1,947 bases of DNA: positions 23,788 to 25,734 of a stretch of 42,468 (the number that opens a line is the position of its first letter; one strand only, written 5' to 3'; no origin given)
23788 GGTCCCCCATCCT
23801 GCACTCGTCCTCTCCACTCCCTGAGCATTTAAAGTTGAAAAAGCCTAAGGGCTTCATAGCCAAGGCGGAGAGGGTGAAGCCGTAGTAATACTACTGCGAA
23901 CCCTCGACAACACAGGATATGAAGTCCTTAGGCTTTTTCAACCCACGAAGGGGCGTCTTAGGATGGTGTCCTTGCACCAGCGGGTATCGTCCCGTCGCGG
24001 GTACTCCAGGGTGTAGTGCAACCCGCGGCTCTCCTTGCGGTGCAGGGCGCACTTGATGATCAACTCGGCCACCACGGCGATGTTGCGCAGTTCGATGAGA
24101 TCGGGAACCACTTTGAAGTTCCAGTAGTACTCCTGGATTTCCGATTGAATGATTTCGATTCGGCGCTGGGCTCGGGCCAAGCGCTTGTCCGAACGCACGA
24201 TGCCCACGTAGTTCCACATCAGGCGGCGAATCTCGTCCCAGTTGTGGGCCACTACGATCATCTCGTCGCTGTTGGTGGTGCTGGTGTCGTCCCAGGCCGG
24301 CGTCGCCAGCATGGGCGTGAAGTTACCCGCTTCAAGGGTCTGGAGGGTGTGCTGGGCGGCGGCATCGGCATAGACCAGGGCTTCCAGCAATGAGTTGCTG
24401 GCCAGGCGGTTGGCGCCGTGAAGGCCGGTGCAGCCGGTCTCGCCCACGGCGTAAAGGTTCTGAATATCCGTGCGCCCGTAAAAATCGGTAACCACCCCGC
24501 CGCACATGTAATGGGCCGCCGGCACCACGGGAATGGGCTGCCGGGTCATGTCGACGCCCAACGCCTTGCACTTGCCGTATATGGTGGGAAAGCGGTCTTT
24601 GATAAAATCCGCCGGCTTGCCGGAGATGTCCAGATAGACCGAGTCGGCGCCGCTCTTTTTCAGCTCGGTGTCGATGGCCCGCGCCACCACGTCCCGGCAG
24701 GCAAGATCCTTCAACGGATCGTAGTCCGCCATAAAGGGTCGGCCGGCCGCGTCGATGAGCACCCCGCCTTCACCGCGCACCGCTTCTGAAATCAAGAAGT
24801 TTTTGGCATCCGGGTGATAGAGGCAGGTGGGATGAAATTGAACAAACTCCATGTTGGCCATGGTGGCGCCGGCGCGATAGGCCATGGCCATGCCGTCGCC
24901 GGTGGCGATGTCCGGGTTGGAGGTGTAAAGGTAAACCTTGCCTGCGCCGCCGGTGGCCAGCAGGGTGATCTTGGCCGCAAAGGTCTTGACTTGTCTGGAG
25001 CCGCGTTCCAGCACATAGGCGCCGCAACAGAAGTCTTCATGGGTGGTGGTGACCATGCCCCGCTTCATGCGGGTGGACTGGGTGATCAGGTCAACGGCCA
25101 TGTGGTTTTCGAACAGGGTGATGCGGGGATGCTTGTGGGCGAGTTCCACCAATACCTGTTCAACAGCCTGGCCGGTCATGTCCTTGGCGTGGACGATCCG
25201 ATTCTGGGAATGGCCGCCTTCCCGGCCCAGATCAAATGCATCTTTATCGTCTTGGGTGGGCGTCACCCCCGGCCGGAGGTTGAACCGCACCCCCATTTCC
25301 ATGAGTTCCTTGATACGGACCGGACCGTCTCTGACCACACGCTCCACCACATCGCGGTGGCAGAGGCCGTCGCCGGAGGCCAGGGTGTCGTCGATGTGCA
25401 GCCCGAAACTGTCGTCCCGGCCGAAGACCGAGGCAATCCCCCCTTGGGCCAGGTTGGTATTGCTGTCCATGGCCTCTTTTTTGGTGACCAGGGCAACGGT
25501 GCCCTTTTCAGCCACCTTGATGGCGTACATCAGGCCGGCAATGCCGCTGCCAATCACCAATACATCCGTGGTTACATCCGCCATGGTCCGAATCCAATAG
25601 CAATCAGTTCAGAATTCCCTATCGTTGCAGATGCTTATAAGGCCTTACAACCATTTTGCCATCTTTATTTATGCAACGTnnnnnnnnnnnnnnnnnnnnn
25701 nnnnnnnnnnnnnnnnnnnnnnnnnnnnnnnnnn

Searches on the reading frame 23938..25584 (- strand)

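Call 67: search_protein_families(library=pfam, proteins=[window:23938-25584:-], max_evalue=0.0001)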
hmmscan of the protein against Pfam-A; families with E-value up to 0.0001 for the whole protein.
window:23938-25584:- (548 aa): 4 families
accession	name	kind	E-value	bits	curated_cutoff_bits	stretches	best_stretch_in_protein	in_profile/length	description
PF00890.30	FAD_binding_2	-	5.7e-97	326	20.4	1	7-399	1-414/414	FAD binding domain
PF02910.25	Succ_DH_flav_C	-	4.2e-19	69.2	20.8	1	450-542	2-100/130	Fumarate reductase flavoprotein C-term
PF07992.20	Pyr_redox_2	-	1.3e-05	25.2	26.1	0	7-38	2-34/291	Pyridine nucleotide-disulphide oxidoreductase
PF01266.30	DAO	-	1.5e-05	25.2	27.9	1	7-117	1-102/353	FAD dependent oxidoreductase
